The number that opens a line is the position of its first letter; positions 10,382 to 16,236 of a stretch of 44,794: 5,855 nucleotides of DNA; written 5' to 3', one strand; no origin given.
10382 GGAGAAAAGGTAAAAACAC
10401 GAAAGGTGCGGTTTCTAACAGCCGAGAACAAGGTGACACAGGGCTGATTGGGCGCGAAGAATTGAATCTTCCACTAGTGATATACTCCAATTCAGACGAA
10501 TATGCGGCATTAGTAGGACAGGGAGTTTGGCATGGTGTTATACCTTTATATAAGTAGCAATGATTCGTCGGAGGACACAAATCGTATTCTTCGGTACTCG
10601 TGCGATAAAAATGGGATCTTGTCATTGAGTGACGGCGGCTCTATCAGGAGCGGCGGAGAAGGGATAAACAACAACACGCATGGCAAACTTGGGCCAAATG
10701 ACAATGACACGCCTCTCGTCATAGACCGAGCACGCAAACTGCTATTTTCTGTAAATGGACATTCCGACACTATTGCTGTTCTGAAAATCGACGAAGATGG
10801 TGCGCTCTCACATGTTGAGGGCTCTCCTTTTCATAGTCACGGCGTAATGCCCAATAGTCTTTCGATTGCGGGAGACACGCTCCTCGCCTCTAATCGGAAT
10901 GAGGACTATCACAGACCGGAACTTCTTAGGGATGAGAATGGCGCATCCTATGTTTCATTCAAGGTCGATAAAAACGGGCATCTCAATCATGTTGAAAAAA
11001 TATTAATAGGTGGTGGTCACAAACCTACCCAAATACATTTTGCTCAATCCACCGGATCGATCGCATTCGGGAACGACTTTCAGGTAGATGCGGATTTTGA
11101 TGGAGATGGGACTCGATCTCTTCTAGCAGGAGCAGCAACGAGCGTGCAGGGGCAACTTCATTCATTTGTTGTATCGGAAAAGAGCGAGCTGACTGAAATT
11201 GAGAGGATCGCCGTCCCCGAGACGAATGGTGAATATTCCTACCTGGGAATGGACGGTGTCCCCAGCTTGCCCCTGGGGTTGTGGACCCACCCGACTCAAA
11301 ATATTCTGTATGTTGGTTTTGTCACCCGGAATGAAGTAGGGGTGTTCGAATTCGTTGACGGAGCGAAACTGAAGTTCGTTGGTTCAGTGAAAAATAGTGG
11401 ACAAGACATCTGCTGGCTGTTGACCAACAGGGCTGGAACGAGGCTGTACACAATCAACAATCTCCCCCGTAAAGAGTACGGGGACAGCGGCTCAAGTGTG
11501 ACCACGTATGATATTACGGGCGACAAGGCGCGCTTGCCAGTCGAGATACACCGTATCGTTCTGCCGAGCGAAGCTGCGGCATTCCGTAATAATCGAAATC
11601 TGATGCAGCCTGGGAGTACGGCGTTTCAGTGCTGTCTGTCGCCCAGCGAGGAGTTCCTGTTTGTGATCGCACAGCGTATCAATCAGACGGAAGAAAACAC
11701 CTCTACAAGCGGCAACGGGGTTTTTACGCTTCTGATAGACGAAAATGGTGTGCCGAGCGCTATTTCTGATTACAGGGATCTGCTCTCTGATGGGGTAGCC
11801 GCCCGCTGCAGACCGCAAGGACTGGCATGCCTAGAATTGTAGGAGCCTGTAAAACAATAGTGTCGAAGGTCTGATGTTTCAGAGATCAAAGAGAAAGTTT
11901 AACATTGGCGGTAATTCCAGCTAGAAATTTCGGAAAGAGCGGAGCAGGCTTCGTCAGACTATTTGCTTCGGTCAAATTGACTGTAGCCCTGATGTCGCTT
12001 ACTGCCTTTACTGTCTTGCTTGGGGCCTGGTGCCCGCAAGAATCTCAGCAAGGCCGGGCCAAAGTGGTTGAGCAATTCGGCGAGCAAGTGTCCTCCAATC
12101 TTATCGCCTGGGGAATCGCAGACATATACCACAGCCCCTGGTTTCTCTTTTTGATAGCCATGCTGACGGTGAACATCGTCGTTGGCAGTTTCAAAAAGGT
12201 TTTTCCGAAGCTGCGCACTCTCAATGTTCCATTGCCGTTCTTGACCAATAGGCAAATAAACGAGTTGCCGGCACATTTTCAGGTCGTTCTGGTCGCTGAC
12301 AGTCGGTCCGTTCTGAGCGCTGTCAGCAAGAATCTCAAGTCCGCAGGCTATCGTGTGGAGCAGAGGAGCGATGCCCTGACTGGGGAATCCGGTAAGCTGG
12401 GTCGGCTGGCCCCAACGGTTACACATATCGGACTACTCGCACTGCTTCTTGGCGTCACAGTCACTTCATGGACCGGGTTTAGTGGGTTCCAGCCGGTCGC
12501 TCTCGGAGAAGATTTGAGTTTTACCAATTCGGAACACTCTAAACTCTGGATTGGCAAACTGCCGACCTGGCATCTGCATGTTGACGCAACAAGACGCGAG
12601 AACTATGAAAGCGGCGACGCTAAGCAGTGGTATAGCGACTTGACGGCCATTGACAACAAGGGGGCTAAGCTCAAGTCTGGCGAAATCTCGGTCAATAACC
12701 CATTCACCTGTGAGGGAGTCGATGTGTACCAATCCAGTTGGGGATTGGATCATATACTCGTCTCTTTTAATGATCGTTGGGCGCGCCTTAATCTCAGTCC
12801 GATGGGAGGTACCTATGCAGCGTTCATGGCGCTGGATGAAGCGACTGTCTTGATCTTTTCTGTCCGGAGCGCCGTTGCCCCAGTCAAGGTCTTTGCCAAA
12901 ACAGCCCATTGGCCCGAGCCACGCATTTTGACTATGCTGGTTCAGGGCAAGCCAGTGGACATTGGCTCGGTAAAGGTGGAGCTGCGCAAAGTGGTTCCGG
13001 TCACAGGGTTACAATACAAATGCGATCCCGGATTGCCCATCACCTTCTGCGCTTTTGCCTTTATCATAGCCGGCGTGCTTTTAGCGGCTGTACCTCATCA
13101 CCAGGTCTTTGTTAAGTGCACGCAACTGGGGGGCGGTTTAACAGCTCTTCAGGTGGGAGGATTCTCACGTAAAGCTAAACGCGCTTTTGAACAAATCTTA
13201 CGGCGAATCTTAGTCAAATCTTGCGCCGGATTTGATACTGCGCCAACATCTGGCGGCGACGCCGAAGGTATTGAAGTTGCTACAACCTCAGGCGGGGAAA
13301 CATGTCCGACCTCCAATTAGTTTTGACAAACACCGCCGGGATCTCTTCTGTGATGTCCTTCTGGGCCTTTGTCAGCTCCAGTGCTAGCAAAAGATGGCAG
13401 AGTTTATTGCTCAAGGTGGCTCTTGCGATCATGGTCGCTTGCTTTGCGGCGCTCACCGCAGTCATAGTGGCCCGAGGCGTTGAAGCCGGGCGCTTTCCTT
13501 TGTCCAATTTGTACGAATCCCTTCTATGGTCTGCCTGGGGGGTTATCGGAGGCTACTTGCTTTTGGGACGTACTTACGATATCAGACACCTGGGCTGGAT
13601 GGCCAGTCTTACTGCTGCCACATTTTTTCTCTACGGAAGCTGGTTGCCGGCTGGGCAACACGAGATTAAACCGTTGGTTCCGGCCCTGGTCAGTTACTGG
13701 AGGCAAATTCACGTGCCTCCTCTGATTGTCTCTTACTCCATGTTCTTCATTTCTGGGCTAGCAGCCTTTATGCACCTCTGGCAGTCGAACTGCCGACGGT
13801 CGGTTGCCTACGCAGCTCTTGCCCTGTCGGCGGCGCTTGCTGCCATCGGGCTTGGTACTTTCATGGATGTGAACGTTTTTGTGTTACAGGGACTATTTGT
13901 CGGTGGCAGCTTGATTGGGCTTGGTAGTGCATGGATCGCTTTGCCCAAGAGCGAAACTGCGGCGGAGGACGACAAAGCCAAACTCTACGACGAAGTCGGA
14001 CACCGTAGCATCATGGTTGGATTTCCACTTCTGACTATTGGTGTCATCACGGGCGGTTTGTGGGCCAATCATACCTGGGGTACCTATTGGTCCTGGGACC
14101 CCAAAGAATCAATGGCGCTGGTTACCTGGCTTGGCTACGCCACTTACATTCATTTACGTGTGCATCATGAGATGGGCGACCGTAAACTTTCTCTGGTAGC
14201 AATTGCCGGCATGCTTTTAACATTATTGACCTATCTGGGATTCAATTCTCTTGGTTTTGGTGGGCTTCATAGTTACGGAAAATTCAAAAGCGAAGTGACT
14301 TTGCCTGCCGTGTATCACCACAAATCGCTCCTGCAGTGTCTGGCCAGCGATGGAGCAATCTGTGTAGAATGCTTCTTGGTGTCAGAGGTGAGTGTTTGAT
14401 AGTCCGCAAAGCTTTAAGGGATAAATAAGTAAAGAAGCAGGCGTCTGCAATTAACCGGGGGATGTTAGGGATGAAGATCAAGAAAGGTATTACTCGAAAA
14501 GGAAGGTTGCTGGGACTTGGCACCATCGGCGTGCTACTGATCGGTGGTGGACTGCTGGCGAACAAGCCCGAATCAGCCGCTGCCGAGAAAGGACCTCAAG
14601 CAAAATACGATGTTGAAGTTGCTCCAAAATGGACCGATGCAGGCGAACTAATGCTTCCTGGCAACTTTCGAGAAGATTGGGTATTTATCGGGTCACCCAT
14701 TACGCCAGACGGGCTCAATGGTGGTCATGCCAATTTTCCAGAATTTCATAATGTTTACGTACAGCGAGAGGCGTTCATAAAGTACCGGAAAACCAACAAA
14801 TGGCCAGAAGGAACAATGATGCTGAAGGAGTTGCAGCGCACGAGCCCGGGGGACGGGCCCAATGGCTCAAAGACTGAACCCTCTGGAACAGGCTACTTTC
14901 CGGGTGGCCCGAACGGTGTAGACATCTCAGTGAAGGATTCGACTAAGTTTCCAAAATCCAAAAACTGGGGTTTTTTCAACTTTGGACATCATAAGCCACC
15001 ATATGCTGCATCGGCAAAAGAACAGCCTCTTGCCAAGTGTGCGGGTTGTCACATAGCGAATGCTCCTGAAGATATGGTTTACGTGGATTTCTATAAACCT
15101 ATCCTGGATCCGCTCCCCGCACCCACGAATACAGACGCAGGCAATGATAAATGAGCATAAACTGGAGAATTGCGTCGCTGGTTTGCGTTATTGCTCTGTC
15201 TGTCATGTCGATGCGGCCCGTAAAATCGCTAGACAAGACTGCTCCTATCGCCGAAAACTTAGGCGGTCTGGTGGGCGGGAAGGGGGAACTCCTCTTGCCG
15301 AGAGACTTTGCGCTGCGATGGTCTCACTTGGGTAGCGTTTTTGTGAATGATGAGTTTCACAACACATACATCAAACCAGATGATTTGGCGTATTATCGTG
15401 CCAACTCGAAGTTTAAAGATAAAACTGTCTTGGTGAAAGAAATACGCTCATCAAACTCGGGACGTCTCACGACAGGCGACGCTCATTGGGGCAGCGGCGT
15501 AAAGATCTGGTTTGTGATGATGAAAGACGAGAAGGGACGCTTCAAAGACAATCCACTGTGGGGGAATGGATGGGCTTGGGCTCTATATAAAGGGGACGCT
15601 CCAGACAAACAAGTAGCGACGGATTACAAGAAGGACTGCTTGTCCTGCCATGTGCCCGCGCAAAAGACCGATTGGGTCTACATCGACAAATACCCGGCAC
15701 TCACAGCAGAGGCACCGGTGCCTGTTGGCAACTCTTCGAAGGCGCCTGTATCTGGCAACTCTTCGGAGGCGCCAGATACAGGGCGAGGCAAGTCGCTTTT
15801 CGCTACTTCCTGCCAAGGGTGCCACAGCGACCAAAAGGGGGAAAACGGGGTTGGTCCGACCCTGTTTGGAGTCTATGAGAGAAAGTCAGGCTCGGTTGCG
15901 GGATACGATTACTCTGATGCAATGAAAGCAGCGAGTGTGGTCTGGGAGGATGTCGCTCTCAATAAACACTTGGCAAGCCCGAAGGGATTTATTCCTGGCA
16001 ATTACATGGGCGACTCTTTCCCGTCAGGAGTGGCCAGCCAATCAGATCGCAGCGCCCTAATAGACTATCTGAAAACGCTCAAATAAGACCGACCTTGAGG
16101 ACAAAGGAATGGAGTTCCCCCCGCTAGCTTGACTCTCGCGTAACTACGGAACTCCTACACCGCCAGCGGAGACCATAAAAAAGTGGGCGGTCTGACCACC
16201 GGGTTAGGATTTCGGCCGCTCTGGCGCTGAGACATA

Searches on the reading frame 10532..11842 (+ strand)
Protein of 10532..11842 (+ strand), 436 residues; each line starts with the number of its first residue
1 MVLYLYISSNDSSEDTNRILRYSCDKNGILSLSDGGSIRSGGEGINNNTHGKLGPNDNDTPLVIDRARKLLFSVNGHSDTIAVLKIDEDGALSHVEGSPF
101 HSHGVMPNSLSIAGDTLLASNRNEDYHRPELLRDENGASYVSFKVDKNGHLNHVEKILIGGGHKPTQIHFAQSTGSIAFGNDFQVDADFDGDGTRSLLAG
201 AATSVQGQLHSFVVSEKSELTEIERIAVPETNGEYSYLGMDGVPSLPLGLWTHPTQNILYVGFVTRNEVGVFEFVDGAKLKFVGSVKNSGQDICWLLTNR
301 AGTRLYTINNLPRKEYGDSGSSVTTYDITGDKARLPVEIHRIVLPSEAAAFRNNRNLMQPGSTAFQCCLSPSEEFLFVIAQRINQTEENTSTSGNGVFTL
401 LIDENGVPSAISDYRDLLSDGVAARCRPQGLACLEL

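Call 24: search_protein_families(library=pfam, proteins=[window:10532-11842:+], max_evalue=0.001)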
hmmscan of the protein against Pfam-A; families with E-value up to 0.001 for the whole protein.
window:10532-11842:+ (436 aa): 1 family
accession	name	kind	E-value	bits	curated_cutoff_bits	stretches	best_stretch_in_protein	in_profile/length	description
PF10282.15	Lactonase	-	1.7e-07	31.2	21.7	0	221-333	13-120/344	Lactonase, 7-bladed beta-propeller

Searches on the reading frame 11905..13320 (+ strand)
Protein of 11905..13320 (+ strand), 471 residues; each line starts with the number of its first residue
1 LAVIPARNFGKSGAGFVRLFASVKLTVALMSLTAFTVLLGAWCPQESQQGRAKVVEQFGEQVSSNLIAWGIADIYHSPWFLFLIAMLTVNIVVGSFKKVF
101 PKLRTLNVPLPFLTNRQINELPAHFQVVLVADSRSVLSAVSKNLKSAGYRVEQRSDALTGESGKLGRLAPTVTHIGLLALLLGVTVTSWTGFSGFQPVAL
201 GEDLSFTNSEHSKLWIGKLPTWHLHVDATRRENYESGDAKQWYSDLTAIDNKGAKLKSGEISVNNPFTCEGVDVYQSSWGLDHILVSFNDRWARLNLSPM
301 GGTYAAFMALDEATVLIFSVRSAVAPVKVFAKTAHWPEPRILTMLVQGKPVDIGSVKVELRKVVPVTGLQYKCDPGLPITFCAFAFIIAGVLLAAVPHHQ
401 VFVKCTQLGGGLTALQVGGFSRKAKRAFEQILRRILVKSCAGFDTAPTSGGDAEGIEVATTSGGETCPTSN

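Call 24: search_protein_families(library=pfam, proteins=[window:11905-13320:+], max_evalue=0.001)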
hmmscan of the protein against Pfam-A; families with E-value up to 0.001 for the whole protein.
window:11905-13320:+ (471 aa): 1 family
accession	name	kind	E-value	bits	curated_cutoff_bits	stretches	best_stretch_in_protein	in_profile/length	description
PF05140.19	ResB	-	9.2e-55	186.8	24.6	2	23-285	1-270/486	ResB-like family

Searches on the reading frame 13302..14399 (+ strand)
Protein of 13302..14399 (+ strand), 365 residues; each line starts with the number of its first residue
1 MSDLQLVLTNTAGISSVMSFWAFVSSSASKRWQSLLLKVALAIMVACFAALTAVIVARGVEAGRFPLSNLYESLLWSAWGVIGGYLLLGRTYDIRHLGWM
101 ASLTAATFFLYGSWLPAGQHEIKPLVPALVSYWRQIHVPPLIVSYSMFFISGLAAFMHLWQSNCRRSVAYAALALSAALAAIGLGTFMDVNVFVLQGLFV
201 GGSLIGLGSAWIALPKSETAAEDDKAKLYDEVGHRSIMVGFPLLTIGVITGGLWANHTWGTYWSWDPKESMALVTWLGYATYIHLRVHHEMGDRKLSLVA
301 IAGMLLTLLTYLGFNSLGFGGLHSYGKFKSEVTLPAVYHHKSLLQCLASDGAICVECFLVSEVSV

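Call 24: search_protein_families(library=pfam, proteins=[window:13302-14399:+], max_evalue=0.001)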
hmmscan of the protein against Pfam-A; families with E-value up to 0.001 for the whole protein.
window:13302-14399:+ (365 aa): 1 family
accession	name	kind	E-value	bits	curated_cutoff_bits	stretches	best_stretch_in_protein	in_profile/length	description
PF01578.25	Cytochrom_C_asm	-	4.1e-43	147.9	29.9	1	67-318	1-208/212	Cytochrome C assembly protein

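Call 68: find_encoding_contigs(protein=window:13302-14399:+, flank=10000, max_places=6)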
Protein window:13302-14399:+ (365 aa): 15 contigs read that carry it; 6 places shown.
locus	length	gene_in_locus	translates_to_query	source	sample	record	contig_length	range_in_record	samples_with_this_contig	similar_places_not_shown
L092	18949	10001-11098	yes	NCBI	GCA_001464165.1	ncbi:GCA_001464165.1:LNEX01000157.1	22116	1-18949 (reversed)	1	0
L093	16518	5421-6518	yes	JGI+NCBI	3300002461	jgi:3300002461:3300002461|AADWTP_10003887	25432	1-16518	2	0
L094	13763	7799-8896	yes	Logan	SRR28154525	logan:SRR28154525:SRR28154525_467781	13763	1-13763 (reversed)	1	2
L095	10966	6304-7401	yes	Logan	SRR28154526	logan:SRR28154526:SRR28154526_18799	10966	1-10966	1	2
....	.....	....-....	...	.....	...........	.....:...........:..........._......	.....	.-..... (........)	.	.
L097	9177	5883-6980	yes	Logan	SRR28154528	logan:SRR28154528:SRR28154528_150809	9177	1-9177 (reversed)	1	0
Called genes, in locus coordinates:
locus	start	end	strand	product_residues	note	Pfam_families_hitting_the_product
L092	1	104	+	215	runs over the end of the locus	-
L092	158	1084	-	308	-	PF13365:Trypsin_2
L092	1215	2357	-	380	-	PF14279:HNH_5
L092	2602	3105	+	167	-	PF04224:DUF417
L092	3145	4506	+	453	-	PF07992:Pyr_redox_2, PF00070:Pyr_redox (weak), PF22366:NDH2_C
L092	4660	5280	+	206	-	PF04542:Sigma70_r2, PF08281:Sigma70_r4_2 (faint)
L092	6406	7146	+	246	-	-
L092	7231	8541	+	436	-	PF10282:Lactonase (faint)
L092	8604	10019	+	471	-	PF05140:ResB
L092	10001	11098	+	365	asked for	PF01578:Cytochrom_C_asm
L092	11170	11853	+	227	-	PF16694:Cytochrome_P460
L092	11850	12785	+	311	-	PF16694:Cytochrome_P460, PF13442:Cytochrome_CBB3 (faint), PF00034:Cytochrom_C (weak)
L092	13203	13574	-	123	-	PF00872:Transposase_mut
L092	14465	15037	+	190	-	PF00589:Phage_integrase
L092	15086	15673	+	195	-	-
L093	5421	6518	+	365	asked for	PF01578:Cytochrom_C_asm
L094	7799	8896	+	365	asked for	PF01578:Cytochrom_C_asm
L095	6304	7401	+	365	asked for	PF01578:Cytochrom_C_asm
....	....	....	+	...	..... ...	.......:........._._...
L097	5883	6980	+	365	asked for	PF01578:Cytochrom_C_asm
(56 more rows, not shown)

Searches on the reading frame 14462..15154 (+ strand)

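Call 25: search_protein_families(library=pfam, proteins=[window:14462-15154:+], max_evalue=0.001)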
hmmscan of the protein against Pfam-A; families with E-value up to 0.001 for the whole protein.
window:14462-15154:+ (230 aa): 1 family
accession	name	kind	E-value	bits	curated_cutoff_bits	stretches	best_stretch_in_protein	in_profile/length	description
PF16694.10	Cytochrome_P460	-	9.5e-26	91.1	27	1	69-207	4-124/125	Cytochrome P460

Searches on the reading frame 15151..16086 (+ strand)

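Call 25: search_protein_families(library=pfam, proteins=[window:15151-16086:+], max_evalue=0.001)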
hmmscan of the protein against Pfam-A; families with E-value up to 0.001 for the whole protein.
window:15151-16086:+ (311 aa): 3 families
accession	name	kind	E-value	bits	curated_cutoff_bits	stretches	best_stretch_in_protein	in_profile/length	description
PF16694.10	Cytochrome_P460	-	3.3e-24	86.1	27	1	57-177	7-124/125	Cytochrome P460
PF00034.26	Cytochrom_C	-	1.5e-10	42.7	21.3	1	212-311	3-90/90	Cytochrome c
PF13442.11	Cytochrome_CBB3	-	1.5e-07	32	27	1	210-241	3-30/68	Cytochrome C oxidase, cbb3-type, subunit III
